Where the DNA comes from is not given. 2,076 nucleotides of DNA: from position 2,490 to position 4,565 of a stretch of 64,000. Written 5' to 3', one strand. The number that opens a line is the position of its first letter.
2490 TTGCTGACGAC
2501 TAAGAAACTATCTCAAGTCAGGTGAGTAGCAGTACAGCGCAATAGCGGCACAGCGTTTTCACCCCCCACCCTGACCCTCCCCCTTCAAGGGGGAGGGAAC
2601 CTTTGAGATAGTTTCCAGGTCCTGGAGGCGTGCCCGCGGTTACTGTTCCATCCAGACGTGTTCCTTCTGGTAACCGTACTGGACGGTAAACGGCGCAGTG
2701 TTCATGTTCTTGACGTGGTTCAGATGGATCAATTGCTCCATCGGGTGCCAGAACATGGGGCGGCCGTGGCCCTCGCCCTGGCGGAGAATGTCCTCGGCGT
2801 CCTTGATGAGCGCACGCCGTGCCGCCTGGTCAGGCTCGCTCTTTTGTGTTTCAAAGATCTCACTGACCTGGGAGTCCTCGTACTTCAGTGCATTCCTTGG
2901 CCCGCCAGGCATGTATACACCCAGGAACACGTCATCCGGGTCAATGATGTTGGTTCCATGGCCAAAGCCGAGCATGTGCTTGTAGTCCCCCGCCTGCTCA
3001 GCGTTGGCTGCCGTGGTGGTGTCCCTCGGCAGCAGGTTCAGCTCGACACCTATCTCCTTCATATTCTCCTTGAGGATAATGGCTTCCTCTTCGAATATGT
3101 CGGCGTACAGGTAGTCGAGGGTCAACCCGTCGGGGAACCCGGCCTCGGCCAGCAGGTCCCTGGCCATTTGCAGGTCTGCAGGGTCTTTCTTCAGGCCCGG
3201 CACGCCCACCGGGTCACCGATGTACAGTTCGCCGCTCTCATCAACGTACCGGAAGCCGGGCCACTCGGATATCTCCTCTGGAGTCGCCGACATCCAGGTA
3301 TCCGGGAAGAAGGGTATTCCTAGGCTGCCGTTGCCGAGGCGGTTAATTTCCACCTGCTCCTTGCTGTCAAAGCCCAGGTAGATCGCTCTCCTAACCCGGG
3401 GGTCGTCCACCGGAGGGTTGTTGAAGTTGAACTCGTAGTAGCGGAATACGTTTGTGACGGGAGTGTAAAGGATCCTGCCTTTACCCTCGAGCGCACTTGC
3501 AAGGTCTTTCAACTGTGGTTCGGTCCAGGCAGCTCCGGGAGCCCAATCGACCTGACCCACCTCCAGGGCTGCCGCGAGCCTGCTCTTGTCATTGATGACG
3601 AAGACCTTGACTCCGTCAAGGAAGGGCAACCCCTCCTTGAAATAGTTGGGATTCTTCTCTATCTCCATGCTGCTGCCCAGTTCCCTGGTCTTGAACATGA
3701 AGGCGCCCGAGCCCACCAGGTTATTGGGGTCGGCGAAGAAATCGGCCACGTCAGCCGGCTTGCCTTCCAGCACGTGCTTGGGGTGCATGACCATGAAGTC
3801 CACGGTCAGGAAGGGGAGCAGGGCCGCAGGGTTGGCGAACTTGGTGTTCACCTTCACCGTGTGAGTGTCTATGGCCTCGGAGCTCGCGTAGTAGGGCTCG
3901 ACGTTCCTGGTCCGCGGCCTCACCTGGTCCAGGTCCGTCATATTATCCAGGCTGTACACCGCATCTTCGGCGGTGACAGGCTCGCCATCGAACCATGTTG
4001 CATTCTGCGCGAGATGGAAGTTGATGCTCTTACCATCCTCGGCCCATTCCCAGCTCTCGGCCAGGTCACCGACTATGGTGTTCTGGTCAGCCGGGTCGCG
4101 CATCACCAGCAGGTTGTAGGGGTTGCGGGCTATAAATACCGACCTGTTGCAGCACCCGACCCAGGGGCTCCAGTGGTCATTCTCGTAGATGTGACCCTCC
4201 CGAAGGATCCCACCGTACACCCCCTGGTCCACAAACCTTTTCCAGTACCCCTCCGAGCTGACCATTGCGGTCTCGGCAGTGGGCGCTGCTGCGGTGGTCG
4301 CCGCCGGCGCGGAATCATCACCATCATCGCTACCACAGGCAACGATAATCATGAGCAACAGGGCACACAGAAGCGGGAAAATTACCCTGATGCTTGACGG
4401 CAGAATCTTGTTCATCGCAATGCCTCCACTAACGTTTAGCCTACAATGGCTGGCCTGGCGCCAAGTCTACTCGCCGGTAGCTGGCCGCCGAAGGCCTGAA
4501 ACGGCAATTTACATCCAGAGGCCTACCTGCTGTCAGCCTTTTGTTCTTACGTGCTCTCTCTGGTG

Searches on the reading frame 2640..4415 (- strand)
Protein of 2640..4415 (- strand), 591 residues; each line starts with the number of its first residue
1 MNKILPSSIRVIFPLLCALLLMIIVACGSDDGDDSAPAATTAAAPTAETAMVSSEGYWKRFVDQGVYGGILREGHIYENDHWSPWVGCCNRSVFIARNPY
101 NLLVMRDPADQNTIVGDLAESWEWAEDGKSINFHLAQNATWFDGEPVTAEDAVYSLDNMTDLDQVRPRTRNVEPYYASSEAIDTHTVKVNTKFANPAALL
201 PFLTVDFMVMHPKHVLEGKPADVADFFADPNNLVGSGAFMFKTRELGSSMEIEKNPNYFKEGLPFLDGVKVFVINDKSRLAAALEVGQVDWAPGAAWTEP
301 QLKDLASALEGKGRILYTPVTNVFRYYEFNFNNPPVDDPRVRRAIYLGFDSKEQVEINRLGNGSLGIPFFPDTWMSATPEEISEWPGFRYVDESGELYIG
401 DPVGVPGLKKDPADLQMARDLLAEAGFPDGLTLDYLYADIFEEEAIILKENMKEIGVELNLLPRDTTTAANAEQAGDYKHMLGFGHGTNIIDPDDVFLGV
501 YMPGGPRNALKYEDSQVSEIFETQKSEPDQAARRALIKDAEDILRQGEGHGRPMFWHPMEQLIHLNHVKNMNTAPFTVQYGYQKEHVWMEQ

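Call 11: search_protein_families(library=pfam, proteins=[window:2640-4415:-], max_evalue=0.001)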
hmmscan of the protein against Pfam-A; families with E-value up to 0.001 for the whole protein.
window:2640-4415:- (591 aa): 1 family
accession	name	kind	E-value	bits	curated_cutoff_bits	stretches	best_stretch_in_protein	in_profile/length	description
PF00496.27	SBP_bac_5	-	8.3e-65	219.7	32.4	1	113-502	1-362/368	Bacterial extracellular solute-binding proteins, family 5 Middle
